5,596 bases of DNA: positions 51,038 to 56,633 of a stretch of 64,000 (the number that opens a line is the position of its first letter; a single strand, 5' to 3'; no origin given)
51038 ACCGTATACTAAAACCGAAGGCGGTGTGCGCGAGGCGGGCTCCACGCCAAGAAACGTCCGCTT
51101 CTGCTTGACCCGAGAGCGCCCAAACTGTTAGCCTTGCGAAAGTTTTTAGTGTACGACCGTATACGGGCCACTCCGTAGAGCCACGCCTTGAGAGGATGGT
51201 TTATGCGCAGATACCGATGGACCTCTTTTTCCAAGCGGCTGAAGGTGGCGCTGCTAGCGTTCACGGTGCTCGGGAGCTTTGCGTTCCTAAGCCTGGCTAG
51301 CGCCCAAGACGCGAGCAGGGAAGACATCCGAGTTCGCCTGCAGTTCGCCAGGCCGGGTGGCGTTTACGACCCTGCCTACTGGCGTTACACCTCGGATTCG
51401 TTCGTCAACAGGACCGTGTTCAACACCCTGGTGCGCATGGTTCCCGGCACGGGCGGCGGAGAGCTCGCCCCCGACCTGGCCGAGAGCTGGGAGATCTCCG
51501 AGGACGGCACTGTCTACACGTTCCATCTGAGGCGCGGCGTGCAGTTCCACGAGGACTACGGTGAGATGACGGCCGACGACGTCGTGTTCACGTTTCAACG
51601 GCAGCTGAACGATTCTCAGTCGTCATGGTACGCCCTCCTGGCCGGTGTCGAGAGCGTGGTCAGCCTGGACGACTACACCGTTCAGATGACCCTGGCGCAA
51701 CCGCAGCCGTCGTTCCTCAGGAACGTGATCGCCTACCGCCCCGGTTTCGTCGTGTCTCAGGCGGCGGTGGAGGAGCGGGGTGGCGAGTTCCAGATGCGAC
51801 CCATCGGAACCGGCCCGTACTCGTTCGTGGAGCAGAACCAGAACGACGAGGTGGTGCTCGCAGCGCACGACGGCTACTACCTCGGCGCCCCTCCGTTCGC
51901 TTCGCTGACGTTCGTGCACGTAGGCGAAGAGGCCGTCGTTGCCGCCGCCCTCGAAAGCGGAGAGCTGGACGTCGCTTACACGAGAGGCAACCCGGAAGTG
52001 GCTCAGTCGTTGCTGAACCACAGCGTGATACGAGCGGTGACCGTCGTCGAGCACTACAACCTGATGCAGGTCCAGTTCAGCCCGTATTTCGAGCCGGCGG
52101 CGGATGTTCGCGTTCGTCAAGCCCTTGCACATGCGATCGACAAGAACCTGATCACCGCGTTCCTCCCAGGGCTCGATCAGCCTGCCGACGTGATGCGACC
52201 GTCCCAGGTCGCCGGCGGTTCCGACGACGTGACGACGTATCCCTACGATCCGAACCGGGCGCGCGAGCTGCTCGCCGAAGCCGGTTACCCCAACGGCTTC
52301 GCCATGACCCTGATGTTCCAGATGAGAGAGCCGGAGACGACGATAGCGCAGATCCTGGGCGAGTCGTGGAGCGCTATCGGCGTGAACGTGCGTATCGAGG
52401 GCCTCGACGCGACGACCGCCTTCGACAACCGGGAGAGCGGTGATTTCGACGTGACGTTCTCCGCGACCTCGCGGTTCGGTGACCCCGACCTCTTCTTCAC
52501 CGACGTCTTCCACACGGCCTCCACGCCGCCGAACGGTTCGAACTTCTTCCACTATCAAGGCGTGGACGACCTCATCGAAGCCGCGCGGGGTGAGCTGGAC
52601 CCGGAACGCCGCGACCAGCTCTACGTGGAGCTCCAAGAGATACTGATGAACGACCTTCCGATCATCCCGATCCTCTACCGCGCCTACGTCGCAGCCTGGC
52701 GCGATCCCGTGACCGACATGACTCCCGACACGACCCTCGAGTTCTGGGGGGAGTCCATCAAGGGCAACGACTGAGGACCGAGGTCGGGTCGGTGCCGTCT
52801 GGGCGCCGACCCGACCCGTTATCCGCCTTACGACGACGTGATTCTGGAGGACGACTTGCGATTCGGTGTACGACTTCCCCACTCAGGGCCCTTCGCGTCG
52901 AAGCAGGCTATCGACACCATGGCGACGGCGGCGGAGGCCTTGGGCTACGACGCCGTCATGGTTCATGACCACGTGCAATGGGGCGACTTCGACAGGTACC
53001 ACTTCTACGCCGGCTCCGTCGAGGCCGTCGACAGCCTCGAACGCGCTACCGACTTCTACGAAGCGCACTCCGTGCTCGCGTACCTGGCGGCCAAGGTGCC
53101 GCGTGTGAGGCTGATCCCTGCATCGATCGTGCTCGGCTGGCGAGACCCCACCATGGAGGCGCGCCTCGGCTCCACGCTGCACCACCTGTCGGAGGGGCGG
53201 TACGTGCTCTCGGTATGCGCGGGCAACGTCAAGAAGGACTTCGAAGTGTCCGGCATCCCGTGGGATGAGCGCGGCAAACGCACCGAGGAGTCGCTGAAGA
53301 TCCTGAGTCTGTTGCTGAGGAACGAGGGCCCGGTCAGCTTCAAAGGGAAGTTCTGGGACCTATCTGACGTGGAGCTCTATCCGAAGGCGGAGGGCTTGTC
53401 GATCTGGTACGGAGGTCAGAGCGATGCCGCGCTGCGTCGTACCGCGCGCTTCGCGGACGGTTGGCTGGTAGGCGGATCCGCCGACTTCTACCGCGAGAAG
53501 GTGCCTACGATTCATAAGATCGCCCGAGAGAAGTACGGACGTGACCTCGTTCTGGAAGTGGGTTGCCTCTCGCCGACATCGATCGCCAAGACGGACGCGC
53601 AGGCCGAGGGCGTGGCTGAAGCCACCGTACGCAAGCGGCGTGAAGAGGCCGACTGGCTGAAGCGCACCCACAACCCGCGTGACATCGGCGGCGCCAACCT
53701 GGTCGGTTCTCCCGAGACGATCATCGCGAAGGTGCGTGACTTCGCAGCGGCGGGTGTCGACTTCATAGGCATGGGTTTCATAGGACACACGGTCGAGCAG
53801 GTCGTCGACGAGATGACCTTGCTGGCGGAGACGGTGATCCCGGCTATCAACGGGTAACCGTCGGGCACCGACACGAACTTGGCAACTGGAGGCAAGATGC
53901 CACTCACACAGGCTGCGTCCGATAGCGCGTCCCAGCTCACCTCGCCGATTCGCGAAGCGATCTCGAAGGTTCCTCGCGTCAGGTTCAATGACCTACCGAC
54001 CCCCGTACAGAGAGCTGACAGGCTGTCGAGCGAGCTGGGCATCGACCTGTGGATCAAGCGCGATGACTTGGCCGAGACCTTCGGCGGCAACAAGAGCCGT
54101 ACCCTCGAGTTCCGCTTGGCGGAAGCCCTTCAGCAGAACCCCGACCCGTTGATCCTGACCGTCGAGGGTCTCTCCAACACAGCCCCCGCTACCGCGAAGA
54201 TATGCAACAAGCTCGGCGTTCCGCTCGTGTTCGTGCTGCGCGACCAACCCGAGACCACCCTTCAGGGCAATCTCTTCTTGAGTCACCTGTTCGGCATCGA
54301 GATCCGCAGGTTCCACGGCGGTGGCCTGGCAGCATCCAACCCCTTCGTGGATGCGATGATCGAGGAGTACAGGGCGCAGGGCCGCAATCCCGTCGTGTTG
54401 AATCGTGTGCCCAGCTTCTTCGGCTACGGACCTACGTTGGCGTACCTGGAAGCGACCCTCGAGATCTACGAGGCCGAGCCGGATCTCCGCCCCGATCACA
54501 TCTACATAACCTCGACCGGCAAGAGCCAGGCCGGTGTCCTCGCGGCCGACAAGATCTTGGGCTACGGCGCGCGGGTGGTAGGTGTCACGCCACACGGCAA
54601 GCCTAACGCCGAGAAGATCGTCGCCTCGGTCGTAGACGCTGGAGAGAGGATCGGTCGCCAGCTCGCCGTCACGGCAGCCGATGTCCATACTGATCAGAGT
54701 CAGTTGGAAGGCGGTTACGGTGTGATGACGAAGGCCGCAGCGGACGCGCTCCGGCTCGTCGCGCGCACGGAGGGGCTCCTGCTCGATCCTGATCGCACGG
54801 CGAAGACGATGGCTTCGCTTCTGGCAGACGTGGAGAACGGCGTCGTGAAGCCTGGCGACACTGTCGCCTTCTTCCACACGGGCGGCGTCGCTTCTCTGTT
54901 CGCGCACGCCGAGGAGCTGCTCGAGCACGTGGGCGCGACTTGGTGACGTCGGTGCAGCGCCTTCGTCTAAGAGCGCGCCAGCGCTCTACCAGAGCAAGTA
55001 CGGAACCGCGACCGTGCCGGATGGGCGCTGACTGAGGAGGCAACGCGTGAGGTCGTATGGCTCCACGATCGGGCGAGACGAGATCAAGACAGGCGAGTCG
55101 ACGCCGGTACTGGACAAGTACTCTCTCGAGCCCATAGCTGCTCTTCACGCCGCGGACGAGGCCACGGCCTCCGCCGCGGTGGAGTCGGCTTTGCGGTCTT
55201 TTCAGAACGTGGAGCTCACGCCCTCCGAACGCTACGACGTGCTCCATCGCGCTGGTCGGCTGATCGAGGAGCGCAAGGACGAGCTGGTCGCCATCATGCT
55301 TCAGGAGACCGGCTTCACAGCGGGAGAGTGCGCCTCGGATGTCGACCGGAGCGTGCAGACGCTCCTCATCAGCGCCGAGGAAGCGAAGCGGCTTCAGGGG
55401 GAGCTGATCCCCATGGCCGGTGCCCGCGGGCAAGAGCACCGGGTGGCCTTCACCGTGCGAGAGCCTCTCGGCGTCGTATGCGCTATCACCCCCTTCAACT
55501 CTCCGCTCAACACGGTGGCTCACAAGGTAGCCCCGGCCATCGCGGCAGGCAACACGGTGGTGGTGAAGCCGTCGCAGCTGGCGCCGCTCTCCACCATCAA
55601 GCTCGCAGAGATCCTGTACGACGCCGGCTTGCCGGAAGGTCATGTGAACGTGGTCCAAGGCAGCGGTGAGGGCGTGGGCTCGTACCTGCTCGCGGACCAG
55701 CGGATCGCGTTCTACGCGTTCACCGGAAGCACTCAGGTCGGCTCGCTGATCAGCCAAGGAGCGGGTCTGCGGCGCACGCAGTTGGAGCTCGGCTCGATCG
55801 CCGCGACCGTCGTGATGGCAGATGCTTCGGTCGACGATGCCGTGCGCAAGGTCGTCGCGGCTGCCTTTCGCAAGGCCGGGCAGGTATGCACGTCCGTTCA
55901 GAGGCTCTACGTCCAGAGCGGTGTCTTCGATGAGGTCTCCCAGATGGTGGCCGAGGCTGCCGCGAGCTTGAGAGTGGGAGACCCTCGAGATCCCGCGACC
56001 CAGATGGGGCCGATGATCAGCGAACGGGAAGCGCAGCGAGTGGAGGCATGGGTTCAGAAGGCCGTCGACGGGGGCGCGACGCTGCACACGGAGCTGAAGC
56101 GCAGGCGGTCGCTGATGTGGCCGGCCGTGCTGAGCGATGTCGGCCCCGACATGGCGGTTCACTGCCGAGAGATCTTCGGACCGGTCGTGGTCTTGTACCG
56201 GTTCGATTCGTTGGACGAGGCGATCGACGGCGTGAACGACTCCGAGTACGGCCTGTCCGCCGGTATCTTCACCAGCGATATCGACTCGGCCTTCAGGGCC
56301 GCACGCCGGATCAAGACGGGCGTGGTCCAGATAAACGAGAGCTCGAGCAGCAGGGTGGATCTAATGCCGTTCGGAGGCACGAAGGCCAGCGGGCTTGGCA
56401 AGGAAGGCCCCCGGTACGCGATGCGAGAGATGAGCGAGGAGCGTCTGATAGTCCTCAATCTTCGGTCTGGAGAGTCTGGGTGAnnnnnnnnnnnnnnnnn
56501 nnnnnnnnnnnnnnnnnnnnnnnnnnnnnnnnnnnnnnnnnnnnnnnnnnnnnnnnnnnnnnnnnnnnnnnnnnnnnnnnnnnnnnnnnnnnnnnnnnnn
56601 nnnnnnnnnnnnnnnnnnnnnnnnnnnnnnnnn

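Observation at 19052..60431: Phased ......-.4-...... motif marks 11 sites in 8 intergenic regions: a candidate single regulon spanning 41 kb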

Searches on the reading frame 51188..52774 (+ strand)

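Call 9: search_protein_families(library=pfam, proteins=[window:51188-52774:+])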
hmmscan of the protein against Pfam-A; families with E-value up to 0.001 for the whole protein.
window:51188-52774:+ (528 aa): 1 family
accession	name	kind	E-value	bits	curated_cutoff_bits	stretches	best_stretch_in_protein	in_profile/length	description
PF00496.27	SBP_bac_5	-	3.9e-81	273.4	32.4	1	92-444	1-364/368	Bacterial extracellular solute-binding proteins, family 5 Middle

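Call 41: search_protein_families(library=ncbifam, proteins=[window:51188-52774:+], max_evalue=1e-10)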
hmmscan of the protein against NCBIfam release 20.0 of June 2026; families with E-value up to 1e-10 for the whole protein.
window:51188-52774:+ (528 aa): 11 families
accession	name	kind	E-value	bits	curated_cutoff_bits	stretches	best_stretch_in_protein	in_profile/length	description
NF043070.1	DppA_dipep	equivalog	1.6e-54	185.4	1005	1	69-498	52-506/535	dipeptide ABC transporter periplasmic-binding protein DppA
NF011942.0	PRK15413.1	equivalog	1.3e-52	179.2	594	1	96-519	74-506/512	glutathione ABC transporter substrate-binding protein GsiB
TIGR02294.1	nickel_nikA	equivalog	8.7e-52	176.3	393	1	65-511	22-486/501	nickel ABC transporter substrate-binding protein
NF045467.1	Opp4A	equivalog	1.2e-41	142.6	650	1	54-514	43-544/556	oligopeptide ABC transporter substrate-binding protein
NF047575.1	opine_bind_CntA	exception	1.6e-36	126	800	1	40-495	28-502/535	staphylopine-dependent metal ABC transporter substrate-binding lipoprotein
NF045468.1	Opp5A_nikA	equivalog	2.6e-36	125.2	600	1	45-514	16-475/488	nickel ABC transporter substrate-binding protein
NF011689.0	PRK15109.1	equivalog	1.6e-35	122.8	560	1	92-506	78-518/547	ABC transporter substrate-binding protein SapA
NF011684.0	PRK15104.1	equivalog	1.3e-31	109.9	947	1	61-499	53-512/543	oligopeptide ABC transporter substrate-binding protein OppA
TIGR04028.1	SBP_KPN_01854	hypoth_equivalog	4.8e-31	107.9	468.5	1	59-514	13-496/509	TIGR04028 family ABC transporter substrate-binding protein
NF007287.0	PRK09755.1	equivalog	2.1e-25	89.5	1098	1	59-502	45-507/535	ABC transporter substrate-binding protein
NF010149.0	PRK13626.1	equivalog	9.4e-16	57.6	476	1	55-231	128-290/552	HTH-type transcriptional regulator SgrR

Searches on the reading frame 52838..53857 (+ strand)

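Call 9: search_protein_families(library=pfam, proteins=[window:52838-53857:+])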
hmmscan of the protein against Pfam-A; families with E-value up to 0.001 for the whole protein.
window:52838-53857:+ (339 aa): 1 family
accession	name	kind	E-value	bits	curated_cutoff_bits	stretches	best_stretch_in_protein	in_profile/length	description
PF00296.26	Bac_luciferase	-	1.4e-45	156.5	27.9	1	22-308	22-313/314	Luciferase-like monooxygenase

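Call 41: search_protein_families(library=ncbifam, proteins=[window:52838-53857:+], max_evalue=1e-10)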
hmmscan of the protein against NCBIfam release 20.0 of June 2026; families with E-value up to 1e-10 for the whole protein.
window:52838-53857:+ (339 aa): 15 families
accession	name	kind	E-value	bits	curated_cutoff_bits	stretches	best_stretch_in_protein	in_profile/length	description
TIGR03619.1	F420_Rv2161c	subfamily_domain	1e-40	139.9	166.9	1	27-256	2-225/247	TIGR03619 family F420-dependent LLM class oxidoreductase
TIGR04021.1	LLM_DMSO2_sfnG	equivalog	1.6e-25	90.2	382.95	1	72-268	59-257/350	dimethylsulfone monooxygenase SfnG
TIGR03560.1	F420_Rv1855c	subfamily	4.3e-22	79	231.4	1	21-236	11-218/227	TIGR03560 family F420-dependent LLM class oxidoreductase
TIGR03565.1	alk_sulf_monoox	equivalog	8.5e-19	67.8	518.2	1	79-264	58-244/346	FMNH2-dependent alkanesulfonate monooxygenase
TIGR03854.1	F420_MSMEG_3544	hypoth_equivalog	5.8e-18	65.2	295.6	1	80-272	47-237/290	TIGR03854 family LLM class F420-dependent oxidoreductase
TIGR03621.1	F420_MSMEG_2516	subfamily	9.1e-18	64.4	213.15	1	80-207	46-171/295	TIGR03621 family F420-dependent LLM class oxidoreductase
TIGR03571.1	lucif_BA3436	subfamily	3.6e-17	62.6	303.9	1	66-212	59-207/304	TIGR03571 family LLM class oxidoreductase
NF001939.1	PRK00719.1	subfamily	4.2e-17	62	510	1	83-264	62-244/373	alkanesulfonate monooxygenase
NF002619.0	PRK02271.1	equivalog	5e-16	58.9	276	1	76-264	42-230/329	5,10-methylenetetrahydromethanopterin reductase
TIGR03555.1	F420_mer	equivalog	2.6e-15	56.6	348.7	1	74-262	35-227/325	5,10-methylenetetrahydromethanopterin reductase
TIGR03858.1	LLM_2I7G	subfamily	5.1e-15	55.3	462.25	1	77-337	59-336/337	Atu2307/SP_0267 family LLM class monooxygenase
TIGR03559.1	F420_Rv3520c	subfamily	2.8e-14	52.9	335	1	74-175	38-139/325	LLM class F420-dependent oxidoreductase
TIGR03564.1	F420_MSMEG_4879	subfamily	9.7e-14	51.6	234.25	1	72-307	23-260/265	TIGR03564 family F420-dependent LLM class oxidoreductase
TIGR03612.1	RutA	equivalog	6.7e-13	48.9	498.3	1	74-237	65-235/355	pyrimidine utilization protein A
TIGR03856.1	F420_MSMEG_2906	subfamily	2e-12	47.2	243.7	1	23-237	16-201/249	LLM class F420-dependent oxidoreductase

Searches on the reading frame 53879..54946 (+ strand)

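Call 10: search_protein_families(library=pfam, proteins=[window:53879-54946:+])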
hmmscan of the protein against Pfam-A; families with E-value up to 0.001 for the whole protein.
window:53879-54946:+ (355 aa): 1 family
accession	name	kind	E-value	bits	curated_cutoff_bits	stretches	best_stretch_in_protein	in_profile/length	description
PF00291.31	PALP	-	1.1e-33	117.2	35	1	39-335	6-295/295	Pyridoxal-phosphate dependent enzyme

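Call 41: search_protein_families(library=ncbifam, proteins=[window:53879-54946:+], max_evalue=1e-10)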
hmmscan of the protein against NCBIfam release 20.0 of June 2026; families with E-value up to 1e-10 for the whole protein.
window:53879-54946:+ (355 aa): 8 families
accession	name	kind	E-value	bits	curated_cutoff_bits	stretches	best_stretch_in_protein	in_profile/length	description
NF052482.1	sulfolyase_CuyA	equivalog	1.2e-52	178.8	450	1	28-347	3-331/332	D-cysteate sulfo-lyase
NF052537.1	CoM_syn_XcbE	exception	7.5e-51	173.2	450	1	29-342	4-322/322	coenzyme M biosynthesis enzyme XcbE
TIGR01275.1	ACC_deam_rel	subfamily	7.2e-48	163.5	289.4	1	36-346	3-320/321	pyridoxal phosphate-dependent enzymes, D-cysteine desulfhydrase family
NF010646.0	PRK14045.1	equivalog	2e-41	142.4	550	1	25-349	6-327/329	1-aminocyclopropane-1-carboxylate deaminase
NF003030.0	PRK03910.1-3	equivalog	1.4e-37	129.6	429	1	22-347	4-335/338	D-cysteine desulfhydrase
NF003029.0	PRK03910.1-1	equivalog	1.2e-34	120.2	610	1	28-343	6-324/328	D-cysteine desulfhydrase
TIGR01274.1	ACC_deam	equivalog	1.4e-33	116.5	392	1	28-344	2-331/337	1-aminocyclopropane-1-carboxylate deaminase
NF003032.0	PRK03910.1-5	equivalog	2.2e-32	112.6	469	1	26-345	5-328/330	D-cysteine desulfhydrase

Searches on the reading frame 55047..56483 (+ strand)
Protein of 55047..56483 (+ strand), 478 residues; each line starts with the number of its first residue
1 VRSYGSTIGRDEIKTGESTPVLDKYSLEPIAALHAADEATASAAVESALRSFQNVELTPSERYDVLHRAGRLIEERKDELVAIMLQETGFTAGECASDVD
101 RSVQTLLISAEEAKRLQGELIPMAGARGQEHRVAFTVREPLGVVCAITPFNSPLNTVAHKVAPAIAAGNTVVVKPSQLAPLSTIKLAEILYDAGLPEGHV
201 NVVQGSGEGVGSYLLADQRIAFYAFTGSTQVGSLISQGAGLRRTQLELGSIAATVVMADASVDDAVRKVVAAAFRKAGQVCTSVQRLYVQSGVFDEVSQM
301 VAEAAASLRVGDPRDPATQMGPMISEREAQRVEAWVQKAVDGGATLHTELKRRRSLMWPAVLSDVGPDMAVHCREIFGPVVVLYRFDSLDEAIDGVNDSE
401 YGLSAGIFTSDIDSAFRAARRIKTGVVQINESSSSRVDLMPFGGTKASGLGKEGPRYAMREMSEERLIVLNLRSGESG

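Call 10: search_protein_families(library=pfam, proteins=[window:55047-56483:+])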
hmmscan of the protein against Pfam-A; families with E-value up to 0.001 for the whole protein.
window:55047-56483:+ (478 aa): 2 families
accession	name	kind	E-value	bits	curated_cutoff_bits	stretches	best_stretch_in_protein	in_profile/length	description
PF00171.27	Aldedh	-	8.6e-146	486.5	23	1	17-466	7-459/461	Aldehyde dehydrogenase family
PF05893.19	LuxC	-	0.00034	20.1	21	1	134-320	82-271/401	Acyl-CoA reductase (LuxC)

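Call 41: search_protein_families(library=ncbifam, proteins=[window:55047-56483:+], max_evalue=1e-10)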
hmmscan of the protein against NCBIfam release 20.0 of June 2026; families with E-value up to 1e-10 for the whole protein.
window:55047-56483:+ (478 aa): 42 families (the best 25 are shown)
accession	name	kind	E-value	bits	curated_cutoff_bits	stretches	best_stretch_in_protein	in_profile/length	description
NF040648.1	lactal_redase_Meth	equivalog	2.2e-134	449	650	1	14-471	9-463/463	lactaldehyde dehydrogenase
TIGR03250.1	PhnAcAld_DH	equivalog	5.8e-106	354.9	635.65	1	12-464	12-464/472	phosphonoacetaldehyde dehydrogenase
NF010000.0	PRK13473.1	subfamily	3.5e-103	345.8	615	1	14-469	14-471/475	aminobutyraldehyde dehydrogenase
NF009725.0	PRK13252.1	equivalog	4e-100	335.6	593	1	14-473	19-482/488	betaine-aldehyde dehydrogenase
TIGR01780.1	SSADH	subfamily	7.8e-100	334.9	646.35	1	33-462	13-444/448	succinate-semialdehyde dehydrogenase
NF047626.1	SulfactDhSafD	equivalog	1.5e-99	334.2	700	1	55-470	40-454/454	sulfoacetaldehyde dehydrogenase SafD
TIGR01804.1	BADH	equivalog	2.6e-98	329.6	668.6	1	16-464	12-465/467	betaine-aldehyde dehydrogenase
TIGR02299.1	HpaE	equivalog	9.6e-96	321.3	638.35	1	19-473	18-479/488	5-carboxymethyl-2-hydroxymuconate semialdehyde dehydrogenase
TIGR03216.1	OH_muco_semi_DH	equivalog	3.1e-94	316.3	693.25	1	29-470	26-479/481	2-hydroxymuconic semialdehyde dehydrogenase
NF052305.1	DioxValDhHalo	equivalog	4.6e-94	316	750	1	28-448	32-457/483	2,5-dioxovalerate dehydrogenase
NF045735.1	PaDhStyDPseudo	equivalog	1.1e-93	314.5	850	1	14-470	15-481/483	phenylacetaldehyde dehydrogenase StyD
NF006916.0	PRK09407.1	equivalog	5.2e-92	309.1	521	1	10-465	27-487/526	succinic semialdehyde dehydrogenase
NF042993.1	AlphKGSA_gudD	equivalog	1.4e-91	307.7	770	1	33-449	36-458/481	alpha-ketoglutaric semialdehyde dehydrogenase GucD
NF040869.1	G3PDH_Arch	equivalog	1.5e-90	304.3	780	1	27-473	43-494/502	NADP-dependent glyceraldehyde-3-phosphate dehydrogenase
NF045736.1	PaDhStyDRhodo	equivalog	6.3e-90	302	800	1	27-469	31-476/479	phenylacetaldehyde dehydrogenase StyD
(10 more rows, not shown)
